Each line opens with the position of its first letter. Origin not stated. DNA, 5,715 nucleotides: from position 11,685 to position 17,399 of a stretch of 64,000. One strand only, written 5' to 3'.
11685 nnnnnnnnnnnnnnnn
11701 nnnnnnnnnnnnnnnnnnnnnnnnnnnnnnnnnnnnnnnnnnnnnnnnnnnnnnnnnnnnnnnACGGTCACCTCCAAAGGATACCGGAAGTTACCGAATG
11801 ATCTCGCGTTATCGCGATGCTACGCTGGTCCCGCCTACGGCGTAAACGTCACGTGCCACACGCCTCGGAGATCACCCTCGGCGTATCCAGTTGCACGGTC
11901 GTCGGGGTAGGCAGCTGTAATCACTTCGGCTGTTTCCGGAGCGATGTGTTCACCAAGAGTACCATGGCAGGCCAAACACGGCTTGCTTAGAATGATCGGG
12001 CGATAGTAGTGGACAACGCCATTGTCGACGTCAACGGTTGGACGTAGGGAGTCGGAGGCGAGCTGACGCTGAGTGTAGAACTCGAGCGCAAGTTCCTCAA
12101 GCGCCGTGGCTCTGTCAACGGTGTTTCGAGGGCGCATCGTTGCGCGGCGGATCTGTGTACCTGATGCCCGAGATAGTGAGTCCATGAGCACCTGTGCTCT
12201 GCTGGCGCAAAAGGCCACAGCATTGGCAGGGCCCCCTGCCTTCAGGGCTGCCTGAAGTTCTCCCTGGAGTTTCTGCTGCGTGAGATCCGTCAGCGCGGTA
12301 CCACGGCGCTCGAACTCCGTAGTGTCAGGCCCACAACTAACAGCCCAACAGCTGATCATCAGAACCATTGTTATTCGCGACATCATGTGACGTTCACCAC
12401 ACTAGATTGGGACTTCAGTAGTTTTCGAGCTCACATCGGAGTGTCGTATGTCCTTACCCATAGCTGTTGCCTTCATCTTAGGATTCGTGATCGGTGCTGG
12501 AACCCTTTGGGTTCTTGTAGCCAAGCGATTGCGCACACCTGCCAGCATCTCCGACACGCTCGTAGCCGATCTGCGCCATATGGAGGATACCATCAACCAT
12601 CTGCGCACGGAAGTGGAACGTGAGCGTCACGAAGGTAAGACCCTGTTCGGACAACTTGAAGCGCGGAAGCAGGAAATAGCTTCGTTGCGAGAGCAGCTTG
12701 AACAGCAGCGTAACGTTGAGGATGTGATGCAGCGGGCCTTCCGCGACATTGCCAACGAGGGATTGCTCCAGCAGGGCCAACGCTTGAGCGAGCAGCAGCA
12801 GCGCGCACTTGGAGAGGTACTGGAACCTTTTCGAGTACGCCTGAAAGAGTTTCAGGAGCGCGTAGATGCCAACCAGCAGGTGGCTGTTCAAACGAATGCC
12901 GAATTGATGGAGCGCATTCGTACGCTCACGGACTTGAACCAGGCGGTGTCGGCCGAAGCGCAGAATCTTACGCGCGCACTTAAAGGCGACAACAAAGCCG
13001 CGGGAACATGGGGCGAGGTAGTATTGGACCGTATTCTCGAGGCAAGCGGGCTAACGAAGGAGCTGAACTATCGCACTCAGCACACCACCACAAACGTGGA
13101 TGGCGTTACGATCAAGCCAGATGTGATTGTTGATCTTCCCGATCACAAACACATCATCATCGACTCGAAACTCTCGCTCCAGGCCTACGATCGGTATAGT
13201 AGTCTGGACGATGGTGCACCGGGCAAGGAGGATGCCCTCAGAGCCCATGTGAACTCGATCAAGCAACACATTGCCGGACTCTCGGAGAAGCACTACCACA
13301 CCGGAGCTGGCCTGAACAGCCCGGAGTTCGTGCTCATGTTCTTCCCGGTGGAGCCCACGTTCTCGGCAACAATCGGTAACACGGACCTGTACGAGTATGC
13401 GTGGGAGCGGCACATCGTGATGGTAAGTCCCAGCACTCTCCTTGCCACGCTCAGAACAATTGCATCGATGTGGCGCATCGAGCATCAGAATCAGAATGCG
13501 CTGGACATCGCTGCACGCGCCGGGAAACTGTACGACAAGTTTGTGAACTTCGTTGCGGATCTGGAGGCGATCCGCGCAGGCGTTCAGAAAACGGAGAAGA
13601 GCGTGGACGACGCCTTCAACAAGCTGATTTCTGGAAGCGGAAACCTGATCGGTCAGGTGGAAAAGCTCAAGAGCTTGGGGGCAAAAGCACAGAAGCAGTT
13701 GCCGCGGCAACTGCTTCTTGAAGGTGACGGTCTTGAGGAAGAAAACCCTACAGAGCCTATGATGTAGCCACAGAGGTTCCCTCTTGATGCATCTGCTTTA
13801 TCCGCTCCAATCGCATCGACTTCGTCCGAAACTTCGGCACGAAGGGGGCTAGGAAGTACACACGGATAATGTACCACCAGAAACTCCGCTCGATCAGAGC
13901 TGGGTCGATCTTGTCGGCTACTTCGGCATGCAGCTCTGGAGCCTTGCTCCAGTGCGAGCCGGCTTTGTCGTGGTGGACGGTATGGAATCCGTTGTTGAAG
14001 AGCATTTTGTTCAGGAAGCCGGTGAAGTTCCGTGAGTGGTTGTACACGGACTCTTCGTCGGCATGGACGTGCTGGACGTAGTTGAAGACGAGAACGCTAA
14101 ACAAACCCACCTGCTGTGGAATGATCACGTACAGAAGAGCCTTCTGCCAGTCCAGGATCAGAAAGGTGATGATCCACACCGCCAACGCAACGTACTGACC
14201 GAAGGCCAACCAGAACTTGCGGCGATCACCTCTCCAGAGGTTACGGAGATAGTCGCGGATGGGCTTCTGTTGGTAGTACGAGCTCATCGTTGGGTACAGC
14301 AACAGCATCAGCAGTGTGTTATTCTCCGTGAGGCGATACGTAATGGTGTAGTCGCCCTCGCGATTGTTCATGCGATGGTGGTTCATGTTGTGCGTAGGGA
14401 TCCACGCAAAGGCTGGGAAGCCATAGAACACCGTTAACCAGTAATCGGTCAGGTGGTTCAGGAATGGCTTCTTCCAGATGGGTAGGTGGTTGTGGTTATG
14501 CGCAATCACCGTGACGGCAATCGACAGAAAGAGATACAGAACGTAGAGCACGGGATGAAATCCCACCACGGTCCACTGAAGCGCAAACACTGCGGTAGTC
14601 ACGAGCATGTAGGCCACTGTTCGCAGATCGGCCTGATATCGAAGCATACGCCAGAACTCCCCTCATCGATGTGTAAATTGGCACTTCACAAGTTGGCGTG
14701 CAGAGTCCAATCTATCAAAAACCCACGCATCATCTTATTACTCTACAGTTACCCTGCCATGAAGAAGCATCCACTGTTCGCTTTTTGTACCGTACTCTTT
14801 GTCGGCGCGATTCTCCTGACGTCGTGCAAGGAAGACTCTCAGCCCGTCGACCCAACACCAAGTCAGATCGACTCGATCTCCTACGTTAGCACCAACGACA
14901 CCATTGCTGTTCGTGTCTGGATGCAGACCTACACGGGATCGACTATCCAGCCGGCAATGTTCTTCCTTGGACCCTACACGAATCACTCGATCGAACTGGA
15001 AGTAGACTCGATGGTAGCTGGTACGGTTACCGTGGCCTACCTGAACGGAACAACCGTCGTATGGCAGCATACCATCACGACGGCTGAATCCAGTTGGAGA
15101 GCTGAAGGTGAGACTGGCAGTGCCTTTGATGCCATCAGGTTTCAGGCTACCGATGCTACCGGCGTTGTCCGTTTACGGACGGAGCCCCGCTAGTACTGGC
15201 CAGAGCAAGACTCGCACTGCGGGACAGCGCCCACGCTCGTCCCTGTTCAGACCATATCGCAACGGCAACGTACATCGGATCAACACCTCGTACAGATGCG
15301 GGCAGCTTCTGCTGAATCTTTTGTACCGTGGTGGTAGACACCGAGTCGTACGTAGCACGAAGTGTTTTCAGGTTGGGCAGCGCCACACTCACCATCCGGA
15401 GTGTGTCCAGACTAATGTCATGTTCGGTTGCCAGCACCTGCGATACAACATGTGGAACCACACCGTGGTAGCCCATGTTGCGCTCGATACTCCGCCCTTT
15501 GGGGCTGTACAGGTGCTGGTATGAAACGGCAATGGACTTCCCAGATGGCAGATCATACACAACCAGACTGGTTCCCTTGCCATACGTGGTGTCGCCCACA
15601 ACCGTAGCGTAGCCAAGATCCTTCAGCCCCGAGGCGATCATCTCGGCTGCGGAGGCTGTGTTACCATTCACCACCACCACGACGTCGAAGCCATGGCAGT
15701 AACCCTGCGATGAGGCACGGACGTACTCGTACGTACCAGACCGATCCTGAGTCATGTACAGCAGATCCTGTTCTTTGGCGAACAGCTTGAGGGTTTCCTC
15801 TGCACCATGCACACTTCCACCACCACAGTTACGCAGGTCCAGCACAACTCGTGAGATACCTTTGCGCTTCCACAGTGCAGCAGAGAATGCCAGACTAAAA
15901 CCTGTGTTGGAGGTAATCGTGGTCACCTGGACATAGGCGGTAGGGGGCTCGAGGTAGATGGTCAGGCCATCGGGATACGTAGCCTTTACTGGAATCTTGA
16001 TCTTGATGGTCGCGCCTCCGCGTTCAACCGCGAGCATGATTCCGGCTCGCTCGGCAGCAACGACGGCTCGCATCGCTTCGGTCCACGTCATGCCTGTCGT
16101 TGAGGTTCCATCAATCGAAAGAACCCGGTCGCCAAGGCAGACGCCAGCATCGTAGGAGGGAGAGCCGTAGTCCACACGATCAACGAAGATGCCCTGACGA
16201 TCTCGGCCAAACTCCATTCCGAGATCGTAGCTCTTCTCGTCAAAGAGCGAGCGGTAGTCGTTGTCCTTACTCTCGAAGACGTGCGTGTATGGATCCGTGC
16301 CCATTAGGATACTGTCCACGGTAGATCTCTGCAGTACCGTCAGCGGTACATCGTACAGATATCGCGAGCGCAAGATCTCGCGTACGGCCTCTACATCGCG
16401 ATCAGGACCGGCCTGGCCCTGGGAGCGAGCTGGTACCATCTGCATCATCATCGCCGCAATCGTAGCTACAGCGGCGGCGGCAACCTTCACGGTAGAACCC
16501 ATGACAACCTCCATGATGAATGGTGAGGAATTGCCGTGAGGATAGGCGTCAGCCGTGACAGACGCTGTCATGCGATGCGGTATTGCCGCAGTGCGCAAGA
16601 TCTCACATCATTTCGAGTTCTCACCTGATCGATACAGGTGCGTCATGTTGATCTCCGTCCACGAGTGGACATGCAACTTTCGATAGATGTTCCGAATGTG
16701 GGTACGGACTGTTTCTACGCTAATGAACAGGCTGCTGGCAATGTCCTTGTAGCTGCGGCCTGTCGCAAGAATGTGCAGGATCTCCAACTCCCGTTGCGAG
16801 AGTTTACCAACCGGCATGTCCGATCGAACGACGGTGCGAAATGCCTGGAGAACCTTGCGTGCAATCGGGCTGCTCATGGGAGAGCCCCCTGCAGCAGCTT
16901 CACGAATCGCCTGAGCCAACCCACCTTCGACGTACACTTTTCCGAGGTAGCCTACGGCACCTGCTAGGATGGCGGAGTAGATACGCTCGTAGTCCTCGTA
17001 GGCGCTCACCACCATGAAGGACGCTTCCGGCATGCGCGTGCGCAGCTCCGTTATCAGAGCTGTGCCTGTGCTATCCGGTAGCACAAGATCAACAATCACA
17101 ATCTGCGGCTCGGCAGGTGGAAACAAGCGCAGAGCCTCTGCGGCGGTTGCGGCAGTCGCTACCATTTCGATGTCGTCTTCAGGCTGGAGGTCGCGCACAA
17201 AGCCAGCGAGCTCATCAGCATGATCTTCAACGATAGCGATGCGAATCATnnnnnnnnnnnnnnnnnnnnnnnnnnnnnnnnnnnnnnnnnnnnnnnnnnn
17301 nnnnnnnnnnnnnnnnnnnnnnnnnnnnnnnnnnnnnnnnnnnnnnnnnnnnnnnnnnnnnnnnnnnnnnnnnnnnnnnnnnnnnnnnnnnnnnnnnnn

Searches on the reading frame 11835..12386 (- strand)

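Call 9: search_protein_families(library=pfam, proteins=[window:11835-12386:-], max_evalue=0.001)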
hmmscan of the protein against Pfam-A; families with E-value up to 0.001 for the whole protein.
window:11835-12386:- (183 aa): 1 family
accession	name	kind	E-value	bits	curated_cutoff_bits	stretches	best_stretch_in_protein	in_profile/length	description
PF11845.13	Tll0287-like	-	1.7e-19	71.1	24.1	1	48-180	34-142/144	Tll0287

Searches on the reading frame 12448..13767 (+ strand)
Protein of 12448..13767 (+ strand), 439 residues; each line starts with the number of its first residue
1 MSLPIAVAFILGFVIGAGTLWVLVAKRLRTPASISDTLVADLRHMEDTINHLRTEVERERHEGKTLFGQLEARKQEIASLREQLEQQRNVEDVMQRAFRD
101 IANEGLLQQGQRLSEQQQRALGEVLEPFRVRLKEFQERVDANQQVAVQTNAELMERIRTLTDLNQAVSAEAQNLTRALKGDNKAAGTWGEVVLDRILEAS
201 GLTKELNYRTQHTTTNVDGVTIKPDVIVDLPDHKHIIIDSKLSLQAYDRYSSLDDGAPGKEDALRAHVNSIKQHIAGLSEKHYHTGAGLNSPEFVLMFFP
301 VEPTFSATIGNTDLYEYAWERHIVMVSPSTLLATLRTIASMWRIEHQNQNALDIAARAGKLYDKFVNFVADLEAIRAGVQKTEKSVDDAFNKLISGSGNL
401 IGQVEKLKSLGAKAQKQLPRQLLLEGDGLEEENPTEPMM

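Call 8: search_protein_families(library=pfam, proteins=[window:12448-13767:+], max_evalue=0.001)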
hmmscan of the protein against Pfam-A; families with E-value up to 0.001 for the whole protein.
window:12448-13767:+ (439 aa): 1 family
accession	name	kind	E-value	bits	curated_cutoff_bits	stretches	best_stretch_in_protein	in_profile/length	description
PF02646.22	RmuC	-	4.5e-93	312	26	1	120-417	2-291/291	RmuC family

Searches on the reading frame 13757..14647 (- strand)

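Call 8: search_protein_families(library=pfam, proteins=[window:13757-14647:-], max_evalue=0.001)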
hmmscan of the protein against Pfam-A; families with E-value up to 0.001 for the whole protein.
window:13757-14647:- (296 aa): 1 family
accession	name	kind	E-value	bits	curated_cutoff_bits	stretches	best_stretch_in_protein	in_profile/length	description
PF00487.30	FA_desaturase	-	1e-24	88.2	29.7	1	27-250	5-245/253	Fatty acid desaturase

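Call 53: search_protein_families(library=ncbifam, proteins=[window:13757-14647:-], max_evalue=0.001)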
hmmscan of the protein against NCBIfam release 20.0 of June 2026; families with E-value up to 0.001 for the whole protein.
window:13757-14647:- (296 aa): 0 families

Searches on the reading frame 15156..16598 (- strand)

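Call 8: search_protein_families(library=pfam, proteins=[window:15156-16598:-], max_evalue=0.001)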
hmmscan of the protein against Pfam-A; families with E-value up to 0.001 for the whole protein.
window:15156-16598:- (480 aa): 4 families
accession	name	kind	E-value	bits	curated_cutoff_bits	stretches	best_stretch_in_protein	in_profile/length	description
PF03572.23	Peptidase_S41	-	1.5e-31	109.6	24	1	220-385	2-164/165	Peptidase family S41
PF00595.29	PDZ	-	2.4e-07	31.5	23.2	1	131-182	17-72/81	PDZ domain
PF17820.7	PDZ_6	-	4e-07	30.1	27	1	139-189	2-50/54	PDZ domain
PF13180.12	PDZ_2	-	6.2e-06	26.9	27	1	125-203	2-79/80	PDZ domain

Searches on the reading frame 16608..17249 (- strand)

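Call 9: search_protein_families(library=pfam, proteins=[window:16608-17249:-], max_evalue=0.001)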
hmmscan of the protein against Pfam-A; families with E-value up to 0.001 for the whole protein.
window:16608-17249:- (213 aa): 4 families
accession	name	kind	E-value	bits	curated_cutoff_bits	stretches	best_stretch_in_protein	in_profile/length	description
PF00196.25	GerE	-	4.2e-18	65.1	23.5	1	150-200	3-53/57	Bacterial regulatory proteins, luxR family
PF00072.30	Response_reg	-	1.3e-16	61.1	30.2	1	4-115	1-110/111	Response regulator receiver domain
PF08281.18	Sigma70_r4_2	-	0.00062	19.8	25.7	0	164-192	26-54/54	Sigma-70, region 4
PF04545.22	Sigma70_r4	-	0.00097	19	24.1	0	149-192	4-48/50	Sigma-70, region 4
